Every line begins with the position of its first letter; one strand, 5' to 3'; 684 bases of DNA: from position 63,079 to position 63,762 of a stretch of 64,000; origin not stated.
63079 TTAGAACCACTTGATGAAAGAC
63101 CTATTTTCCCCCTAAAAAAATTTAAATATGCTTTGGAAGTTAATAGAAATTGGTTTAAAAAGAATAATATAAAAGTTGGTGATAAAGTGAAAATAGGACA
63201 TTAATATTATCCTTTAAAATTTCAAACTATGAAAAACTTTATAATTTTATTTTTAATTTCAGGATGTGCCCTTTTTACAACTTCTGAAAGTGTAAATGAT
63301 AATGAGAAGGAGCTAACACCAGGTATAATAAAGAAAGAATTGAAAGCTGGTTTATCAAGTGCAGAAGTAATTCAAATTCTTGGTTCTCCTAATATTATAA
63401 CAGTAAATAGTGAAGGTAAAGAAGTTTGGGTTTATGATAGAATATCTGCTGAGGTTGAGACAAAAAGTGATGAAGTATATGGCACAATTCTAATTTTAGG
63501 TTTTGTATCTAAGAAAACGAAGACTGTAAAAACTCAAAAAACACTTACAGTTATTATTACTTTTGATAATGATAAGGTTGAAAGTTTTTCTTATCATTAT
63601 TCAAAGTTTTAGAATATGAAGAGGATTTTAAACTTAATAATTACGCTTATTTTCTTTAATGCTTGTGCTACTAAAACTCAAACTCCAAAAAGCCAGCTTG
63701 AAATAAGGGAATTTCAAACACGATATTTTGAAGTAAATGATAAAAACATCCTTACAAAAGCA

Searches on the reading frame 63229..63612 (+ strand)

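Call 49: search_protein_families(library=pfam, proteins=[window:63229-63612:+], max_evalue=0.001)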
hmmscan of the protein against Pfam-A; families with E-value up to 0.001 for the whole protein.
window:63229-63612:+ (127 aa): 2 families
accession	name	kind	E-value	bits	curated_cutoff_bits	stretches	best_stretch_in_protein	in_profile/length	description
PF24880.1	DUF7738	-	4.4e-05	24.3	24.6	1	35-119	13-95/103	Domain of unknown function (DUF7738)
PF04355.18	BamE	-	0.00029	21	23.2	0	36-119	10-68/71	Outer membrane protein assembly factor BamE domain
